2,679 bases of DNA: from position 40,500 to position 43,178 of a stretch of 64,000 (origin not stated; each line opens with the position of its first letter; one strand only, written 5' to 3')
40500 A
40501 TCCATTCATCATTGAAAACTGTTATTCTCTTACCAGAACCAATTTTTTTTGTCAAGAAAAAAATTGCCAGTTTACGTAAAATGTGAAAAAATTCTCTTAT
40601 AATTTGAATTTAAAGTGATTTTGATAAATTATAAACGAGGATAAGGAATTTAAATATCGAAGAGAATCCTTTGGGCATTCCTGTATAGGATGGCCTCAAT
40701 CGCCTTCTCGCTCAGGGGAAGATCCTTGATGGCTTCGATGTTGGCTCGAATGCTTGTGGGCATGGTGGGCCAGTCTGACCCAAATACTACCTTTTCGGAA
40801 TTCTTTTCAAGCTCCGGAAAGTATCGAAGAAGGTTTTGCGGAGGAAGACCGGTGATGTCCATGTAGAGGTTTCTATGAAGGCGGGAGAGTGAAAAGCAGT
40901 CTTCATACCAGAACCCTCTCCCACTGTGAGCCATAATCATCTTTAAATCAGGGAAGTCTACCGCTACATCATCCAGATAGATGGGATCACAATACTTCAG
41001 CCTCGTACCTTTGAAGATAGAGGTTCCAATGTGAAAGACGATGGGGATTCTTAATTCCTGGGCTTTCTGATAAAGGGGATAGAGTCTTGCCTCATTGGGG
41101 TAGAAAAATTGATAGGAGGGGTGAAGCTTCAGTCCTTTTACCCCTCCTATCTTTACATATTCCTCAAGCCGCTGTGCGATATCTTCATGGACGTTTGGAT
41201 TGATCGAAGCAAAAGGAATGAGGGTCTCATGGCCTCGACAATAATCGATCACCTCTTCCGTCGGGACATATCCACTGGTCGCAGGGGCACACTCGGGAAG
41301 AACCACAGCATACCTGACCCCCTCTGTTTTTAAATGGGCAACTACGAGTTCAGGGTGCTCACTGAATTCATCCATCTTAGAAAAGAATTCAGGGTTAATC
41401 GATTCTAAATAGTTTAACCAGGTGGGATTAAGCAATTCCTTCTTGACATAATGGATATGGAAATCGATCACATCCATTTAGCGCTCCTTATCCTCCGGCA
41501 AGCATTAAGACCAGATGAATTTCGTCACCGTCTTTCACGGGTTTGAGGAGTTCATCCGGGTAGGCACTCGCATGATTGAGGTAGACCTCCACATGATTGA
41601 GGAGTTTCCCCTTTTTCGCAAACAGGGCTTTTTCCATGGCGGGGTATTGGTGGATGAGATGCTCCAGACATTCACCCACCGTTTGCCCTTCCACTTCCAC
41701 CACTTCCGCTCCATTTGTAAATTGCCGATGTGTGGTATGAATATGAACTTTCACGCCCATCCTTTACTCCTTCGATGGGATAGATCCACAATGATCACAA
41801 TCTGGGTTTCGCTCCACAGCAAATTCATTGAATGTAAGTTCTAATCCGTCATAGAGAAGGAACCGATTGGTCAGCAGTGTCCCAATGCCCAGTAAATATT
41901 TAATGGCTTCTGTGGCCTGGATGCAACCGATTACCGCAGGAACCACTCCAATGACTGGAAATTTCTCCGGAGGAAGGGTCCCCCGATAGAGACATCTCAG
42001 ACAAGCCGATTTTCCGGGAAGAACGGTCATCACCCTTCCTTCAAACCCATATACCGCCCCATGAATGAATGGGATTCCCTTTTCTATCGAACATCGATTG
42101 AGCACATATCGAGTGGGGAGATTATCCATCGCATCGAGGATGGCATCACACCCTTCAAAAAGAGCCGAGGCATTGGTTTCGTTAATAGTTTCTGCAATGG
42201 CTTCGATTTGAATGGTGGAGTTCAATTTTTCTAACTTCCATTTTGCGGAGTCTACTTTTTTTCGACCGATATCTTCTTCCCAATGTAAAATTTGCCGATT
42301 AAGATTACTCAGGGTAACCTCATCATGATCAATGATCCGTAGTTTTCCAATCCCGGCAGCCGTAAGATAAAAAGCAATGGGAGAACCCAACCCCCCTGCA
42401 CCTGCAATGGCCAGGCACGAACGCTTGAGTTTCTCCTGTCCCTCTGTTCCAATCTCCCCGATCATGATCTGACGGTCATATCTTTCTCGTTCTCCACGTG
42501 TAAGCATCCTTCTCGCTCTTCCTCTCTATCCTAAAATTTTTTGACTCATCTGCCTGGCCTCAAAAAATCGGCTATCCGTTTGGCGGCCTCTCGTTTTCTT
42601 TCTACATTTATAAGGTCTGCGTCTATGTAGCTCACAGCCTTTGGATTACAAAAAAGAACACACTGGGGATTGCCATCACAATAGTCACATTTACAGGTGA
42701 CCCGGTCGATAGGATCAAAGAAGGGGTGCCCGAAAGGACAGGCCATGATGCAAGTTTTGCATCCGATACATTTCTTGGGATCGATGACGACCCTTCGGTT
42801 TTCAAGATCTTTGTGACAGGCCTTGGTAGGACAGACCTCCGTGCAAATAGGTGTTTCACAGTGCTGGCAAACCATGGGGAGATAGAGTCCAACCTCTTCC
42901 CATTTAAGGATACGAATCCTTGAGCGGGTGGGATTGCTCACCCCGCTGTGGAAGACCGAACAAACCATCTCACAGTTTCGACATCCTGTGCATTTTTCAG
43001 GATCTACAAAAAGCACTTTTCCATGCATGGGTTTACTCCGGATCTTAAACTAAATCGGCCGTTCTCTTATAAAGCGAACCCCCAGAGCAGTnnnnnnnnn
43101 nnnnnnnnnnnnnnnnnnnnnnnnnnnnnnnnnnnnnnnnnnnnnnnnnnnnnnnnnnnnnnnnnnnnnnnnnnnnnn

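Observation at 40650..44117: Unusual operon: NrfD-type membrane anchor + cytoplasmic 4-cluster ferredoxin + ThiF/MoeB E1-like + MoaD/ThiS-like + amidohydrolase-2, divergent from an IclR regulator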

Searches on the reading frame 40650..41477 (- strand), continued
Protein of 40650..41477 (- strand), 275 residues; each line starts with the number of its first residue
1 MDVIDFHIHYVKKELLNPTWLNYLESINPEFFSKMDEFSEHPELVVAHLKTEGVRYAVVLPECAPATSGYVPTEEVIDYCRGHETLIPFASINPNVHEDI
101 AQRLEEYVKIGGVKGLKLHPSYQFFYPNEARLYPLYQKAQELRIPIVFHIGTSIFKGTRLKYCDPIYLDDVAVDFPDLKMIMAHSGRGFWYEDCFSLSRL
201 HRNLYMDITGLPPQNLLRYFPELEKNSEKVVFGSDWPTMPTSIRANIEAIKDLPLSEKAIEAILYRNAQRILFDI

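Call 66: fold_search(model_id=the predicted structure, library=pdb)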
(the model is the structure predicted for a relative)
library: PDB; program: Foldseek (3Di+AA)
matches with E <= 10: 1690; with E <= 0.001: 221
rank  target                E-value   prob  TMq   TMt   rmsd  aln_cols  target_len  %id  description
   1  3irs_A                1.9e-15  1.00  0.77  0.76   3.8       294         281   20  CRYSTAL STRUCTURE OF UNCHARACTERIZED TIM-BARREL PROTEIN BB4693 FROM Bordetella bronchiseptica (released 2009-09-01)
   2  2f6k_A                5.0e-11  1.00  0.66  0.60   7.0       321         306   17  Crystal Structure of Amidohydrorolase II; Northeast Structural Genomics Target LpR24 (released 2006-01-10)
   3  6dxs_A                9.3e-11  1.00  0.67  0.55   8.4       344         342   16  Crystal structure of the LigJ hydratase E284Q mutant substrate complex with (3Z)-2-keto-4-carboxy-3-hexenedioate (released 2018-09-26)
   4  3nur                  1.1e-10  1.00  0.66  0.61   6.4       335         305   16  Crystal structure of a putative amidohydrolase from Staphylococcus aureus (released 2011-07-13)
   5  3ij6_C                1.2e-10  1.00  0.61  0.57   7.4       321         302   16  CRYSTAL STRUCTURE OF AN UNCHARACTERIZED METAL-DEPENDENT HYDROLASE FROM Lactobacillus acidophilus (released 2009-08-18)
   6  2dvt_B                1.5e-10  1.00  0.70  0.61   5.7       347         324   14  Crystal Structure of 2,6-Dihydroxybenzoate Decarboxylase from Rhizobium (released 2006-09-19)
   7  6dxq_D                1.5e-10  1.00  0.66  0.56   8.0       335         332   18  Crystal structure of the LigJ Hydratase product complex with 4-carboxy-4-hydroxy-2-oxoadipate (released 2018-09-26)
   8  4inf_A                2.2e-10  1.00  0.68  0.54   7.4       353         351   12  Crystal structure of amidohydrolase saro_0799 (target efi-505250) from novosphingobium aromaticivorans dsm 12444 with  (released 2013-01-16)
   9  2dvt_A                2.2e-10  1.00  0.70  0.60   5.6       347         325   14  Crystal Structure of 2,6-Dihydroxybenzoate Decarboxylase from Rhizobium (released 2006-09-19)
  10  4l6d_A                2.2e-10  1.00  0.66  0.55   7.5       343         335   13  Crystal structure of 5-carboxyvanillate decarboxylase from Sphingomonas paucimobilis complexed with vanillic acid (released 2013-11-13)
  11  2dvt_C                2.7e-10  1.00  0.67  0.58   6.0       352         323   14  Crystal Structure of 2,6-Dihydroxybenzoate Decarboxylase from Rhizobium (released 2006-09-19)
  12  2dvt_D                4.2e-10  1.00  0.67  0.58   6.0       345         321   14  Crystal Structure of 2,6-Dihydroxybenzoate Decarboxylase from Rhizobium (released 2006-09-19)
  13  3ij6_A                4.8e-10  1.00  0.62  0.57   7.3       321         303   16  CRYSTAL STRUCTURE OF AN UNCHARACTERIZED METAL-DEPENDENT HYDROLASE FROM Lactobacillus acidophilus (released 2009-08-18)
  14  2dvu_C                6.9e-10  1.00  0.67  0.58   6.0       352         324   14  Crystal Structure of 2,6-Dihydroxybenzoate Decarboxylase Complexed with 2,6-Dihydroxybenzoate (released 2006-09-19)
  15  6dxq_A                7.4e-10  1.00  0.64  0.53   8.0       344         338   16  Crystal structure of the LigJ Hydratase product complex with 4-carboxy-4-hydroxy-2-oxoadipate (released 2018-09-26)
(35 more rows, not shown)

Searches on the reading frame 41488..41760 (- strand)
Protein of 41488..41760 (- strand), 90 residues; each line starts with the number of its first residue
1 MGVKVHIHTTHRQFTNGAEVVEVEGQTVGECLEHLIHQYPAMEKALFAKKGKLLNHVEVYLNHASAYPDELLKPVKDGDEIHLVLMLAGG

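Call 3: search_protein_families(library=pfam, proteins=[window:41488-41760:-], max_evalue=0.01)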
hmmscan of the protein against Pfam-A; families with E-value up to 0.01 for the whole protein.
window:41488-41760:- (90 aa): 1 family
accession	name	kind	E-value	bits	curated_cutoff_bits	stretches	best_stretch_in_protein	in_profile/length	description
PF02597.26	ThiS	-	2.3e-08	34.9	22.5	1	8-90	4-76/76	ThiS family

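Call 5: search_protein_families(library=ncbifam, proteins=[window:41488-41760:-], max_evalue=0.001)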
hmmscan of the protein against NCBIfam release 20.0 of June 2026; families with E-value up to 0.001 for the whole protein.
window:41488-41760:- (90 aa): 2 families
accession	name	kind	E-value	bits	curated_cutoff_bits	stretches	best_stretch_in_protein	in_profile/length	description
NF041918.1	SAMP1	equivalog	2.8e-12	47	60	1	4-90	2-91/91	ubiquitin-like small modifier protein 1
TIGR01687.1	moaD_arch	subfamily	8e-11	42.3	49.5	1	3-90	1-88/88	MoaD family protein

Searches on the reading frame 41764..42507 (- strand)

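Call 3: search_protein_families(library=pfam, proteins=[window:41764-42507:-], max_evalue=0.01)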
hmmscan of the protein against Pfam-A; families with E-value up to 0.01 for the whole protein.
window:41764-42507:- (247 aa): 1 family
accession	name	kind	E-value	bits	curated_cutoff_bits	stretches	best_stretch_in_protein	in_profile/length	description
PF00899.27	ThiF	-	9.7e-76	254.5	28.1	1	10-238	1-237/238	ThiF family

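Call 5: search_protein_families(library=ncbifam, proteins=[window:41764-42507:-], max_evalue=0.001)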
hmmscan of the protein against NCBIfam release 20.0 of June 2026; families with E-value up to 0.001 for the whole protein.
window:41764-42507:- (247 aa): 24 families
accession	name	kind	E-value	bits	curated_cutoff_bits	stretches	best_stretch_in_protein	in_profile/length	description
NF006444.0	PRK08762.1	equivalog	6.1e-86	288.5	449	1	2-242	120-369/387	molybdopterin-synthase adenylyltransferase MoeB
NF006204.0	PRK08328.1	equivalog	1.2e-74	250.8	339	1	1-226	1-226/231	hypothetical protein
NF047750.1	SAMPActivE1UbaA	equivalog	5.4e-71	239.1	450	1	7-242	10-250/270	SAMP-activating enzyme E1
NF004281.0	PRK05690.1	subfamily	1.2e-69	234.3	266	1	2-241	5-249/250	molybdopterin-synthase adenylyltransferase MoeB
TIGR02356.1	adenyl_thiF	equivalog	3.1e-63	212.9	275.25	1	9-205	1-203/203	thiazole biosynthesis adenylyltransferase ThiF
NF005902.0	PRK07878.1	equivalog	2.1e-61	208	647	1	2-239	15-262/392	adenylyltransferase/sulfurtransferase MoeZ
NF005646.0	PRK07411.1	equivalog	2.9e-59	201.2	633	1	2-237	11-252/390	molybdopterin-synthase adenylyltransferase MoeB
TIGR02355.1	moeB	equivalog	3.5e-58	196.8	376.55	1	7-240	2-240/240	molybdopterin-synthase adenylyltransferase MoeB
NF004111.0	PRK05600.1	equivalog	2.9e-47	161.6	437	1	2-238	14-259/371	ThiF family adenylyltransferase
NF009123.0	PRK12475.1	subfamily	1.8e-45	155.7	510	1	7-242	2-245/338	MoeB/ThiF family adenylyltransferase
NF006395.0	PRK08644.1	equivalog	2e-33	115.9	159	1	13-143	14-143/215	sulfur carrier protein ThiS adenylyltransferase ThiF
TIGR02354.1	thiF_fam2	equivalog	2.7e-25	89.4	152.2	1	18-137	10-128/200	thiamine biosynthesis protein ThiF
NF006077.0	PRK08223.1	equivalog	6.1e-25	87.8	266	1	16-165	15-166/296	hypothetical protein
NF011424.0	PRK14851.1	subfamily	5e-18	64.4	1170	1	16-164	30-180/679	hypothetical protein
TIGR01408.1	Ube1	subfamily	3.3e-15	54.9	750.05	1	8-165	400-564/1008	ubiquitin-activating enzyme E1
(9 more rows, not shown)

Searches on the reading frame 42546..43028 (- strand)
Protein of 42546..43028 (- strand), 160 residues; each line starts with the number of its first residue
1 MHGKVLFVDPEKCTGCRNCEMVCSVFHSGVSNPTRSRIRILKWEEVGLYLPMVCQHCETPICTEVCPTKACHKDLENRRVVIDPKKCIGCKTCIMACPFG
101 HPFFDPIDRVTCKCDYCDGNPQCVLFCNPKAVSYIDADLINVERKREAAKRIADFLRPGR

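Call 3: search_protein_families(library=pfam, proteins=[window:42546-43028:-], max_evalue=0.01)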
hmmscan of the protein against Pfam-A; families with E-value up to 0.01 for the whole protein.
window:42546-43028:- (160 aa): 12 families
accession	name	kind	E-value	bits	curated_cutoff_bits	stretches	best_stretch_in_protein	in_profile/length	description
PF12837.12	Fer4_6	-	1.3e-11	44.3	25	2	80-100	2-22/24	4Fe-4S binding domain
PF13247.11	Fer4_11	-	3.4e-11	43.7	26.2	1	48-132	4-95/100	4Fe-4S dicluster domain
PF00037.32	Fer4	-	7.4e-11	41.8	21.1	2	80-100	1-21/24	4Fe-4S binding domain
PF12797.12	Fer4_2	-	1.2e-10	41.1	24.5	2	79-99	2-22/22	4Fe-4S binding domain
PF12838.12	Fer4_7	-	3.3e-10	40.7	27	3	54-100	2-51/52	4Fe-4S dicluster domain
PF13237.11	Fer4_10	-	4e-07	30.3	25.5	2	52-98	7-53/53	4Fe-4S dicluster domain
PF14697.11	Fer4_21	-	3e-06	27.7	35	0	81-127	2-51/59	4Fe-4S dicluster domain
PF13187.11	Fer4_9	-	1.2e-05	25.7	27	2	54-98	2-48/52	4Fe-4S dicluster domain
PF12800.12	Fer4_4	-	8e-05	23.1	24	1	84-100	1-17/17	4Fe-4S binding domain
PF13183.11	Fer4_8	-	0.0021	19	27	1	11-69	3-67/68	4Fe-4S dicluster domain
PF13459.11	Fer4_15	-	0.004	18.3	22.4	0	80-98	1-19/66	4Fe-4S single cluster domain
PF25160.1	LdpA_Fe-S-bd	-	0.0052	17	27.6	1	56-100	4-41/49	LdpA Fe-S cluster-binding domain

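Call 5: search_protein_families(library=ncbifam, proteins=[window:42546-43028:-], max_evalue=0.001)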
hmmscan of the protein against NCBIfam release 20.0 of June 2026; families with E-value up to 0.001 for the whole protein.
window:42546-43028:- (160 aa): 28 families (the best 25 are shown)
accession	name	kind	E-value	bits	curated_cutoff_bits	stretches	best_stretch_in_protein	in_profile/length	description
NF045766.1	PhenlGlyoxDHPadI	equivalog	2.2e-25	89.3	700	1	7-140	8-141/443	NADH-dependent phenylglyoxylate dehydrogenase subunit beta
TIGR02951.1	DMSO_dmsB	equivalog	1.8e-20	73.6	214.1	1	6-137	4-153/161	DMSO/selenate family reductase complex B subunit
NF009408.0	PRK12769.1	equivalog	1.9e-19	69.3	1003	1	6-147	5-157/659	formate-dependent uric acid utilization protein AegA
NF009451.0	PRK12809.1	equivalog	1.6e-18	66.3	1154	1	5-149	4-154/639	formate-dependent uric acid utilization protein YgfT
NF007658.0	PRK10330.1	equivalog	7.5e-17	61.4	260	1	5-100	4-102/181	electron transport protein HydN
TIGR03149.1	cyt_nit_nrfC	equivalog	1.1e-16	60.9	377.6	1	9-139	44-186/225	cytochrome c nitrite reductase Fe-S protein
NF007382.0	PRK09898.1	equivalog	2.4e-16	59.9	213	1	5-137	60-203/208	ferredoxin-like protein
NF045797.1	DsrO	equivalog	2.6e-16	59.8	200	1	49-104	98-152/235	sulfate reduction electron transfer complex DsrMKJOP subunit DsrO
NF008134.0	PRK10882.1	equivalog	5.7e-15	55.2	263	1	49-148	108-219/329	hydrogenase 2 operon protein HybA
NF011569.0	PRK14993.1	equivalog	1e-14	54.6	416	1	5-118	45-163/244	tetrathionate reductase subunit TtrB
NF045715.1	sulf_resp_HmcB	equivalog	5.7e-14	51.9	420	1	47-147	100-209/307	sulfate respiration complex iron-sulfur protein HmcB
NF041715.1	arsenate_red_ArrB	equivalog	6.4e-14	52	450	1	7-100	6-102/233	arsenate respiratory reductase iron-sulfur subunit ArrB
TIGR03478.1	DMSO_red_II_bet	subfamily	8.4e-14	51.2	480.7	1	48-117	125-194/321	DMSO reductase family type II enzyme, iron-sulfur subunit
NF038355.1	FDH3_beta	equivalog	1.1e-13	51.6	240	1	7-122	6-126/180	formate dehydrogenase FDH3 subunit beta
TIGR01582.1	FDH-beta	equivalog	5.8e-12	45.3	334.7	1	53-154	92-195/283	formate dehydrogenase subunit beta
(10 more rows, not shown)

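Call 25: search_solved_structures(query=window:42546-43028:-, max_evalue=0.00001)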
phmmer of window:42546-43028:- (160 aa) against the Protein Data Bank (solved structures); distinct sequences matched with E-value up to 0.00001: 25.
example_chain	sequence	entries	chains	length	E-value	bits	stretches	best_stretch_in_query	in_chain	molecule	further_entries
9mqx_E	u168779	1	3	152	2e-37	131.9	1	4-153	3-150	Fe-S-cluster-containing hydrogenase subunit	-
8c0z_C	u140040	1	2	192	8e-35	123.5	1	4-147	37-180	Iron-sulfur cluster-binding protein potential subunit of aldehyde oxidoreductase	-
7qv7_A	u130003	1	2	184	1e-24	90.6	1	49-106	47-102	Hydrogen dependent carbon dioxide reductase subunit HycB3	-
6x6u_B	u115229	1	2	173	1.5e-23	86.7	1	6-129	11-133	Oxidoreductase, Fe-S subunit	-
6x1o_B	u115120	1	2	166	1.9e-23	86.4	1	7-129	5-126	Oxidoreductase, Fe-S subunit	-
7qv7_B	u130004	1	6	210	5e-17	65.5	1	7-101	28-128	Hydrogen dependent carbon dioxide reductase subunit HycB4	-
4ydd_B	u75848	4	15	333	5.7e-17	65.3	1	48-132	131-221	DMSO reductase family type II enzyme, iron-sulfur subunit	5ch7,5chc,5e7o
4z3w_E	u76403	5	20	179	3.7e-16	62.7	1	4-151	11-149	Iron-sulfur cluster-binding oxidoreductase, putative benzoyl-CoA reductase electron transf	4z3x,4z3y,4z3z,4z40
7z0s_B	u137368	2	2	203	1.1e-15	61.1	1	6-104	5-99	Formate hydrogenlyase subunit 2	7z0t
2ivf_B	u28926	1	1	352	1.7e-15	60.5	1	47-118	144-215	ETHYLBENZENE DEHYDROGENASE BETA-SUBUNIT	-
7b04_A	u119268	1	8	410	6.2e-14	55.4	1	48-117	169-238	Nitrite oxidoreductase subunit B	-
2vpw_B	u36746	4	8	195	3.1e-13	53.1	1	6-158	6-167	NRFC PROTEIN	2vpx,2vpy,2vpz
1q16_B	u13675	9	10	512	8.8e-13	51.7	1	48-118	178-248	Respiratory nitrate reductase 1 beta chain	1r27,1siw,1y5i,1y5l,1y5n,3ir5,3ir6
6cz7_B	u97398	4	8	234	1.1e-12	51.4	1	7-104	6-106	4Fe-4S ferredoxin, iron-sulfur binding domain protein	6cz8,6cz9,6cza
1y4z_B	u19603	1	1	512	2.9e-12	50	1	48-118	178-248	Respiratory nitrate reductase 1 beta chain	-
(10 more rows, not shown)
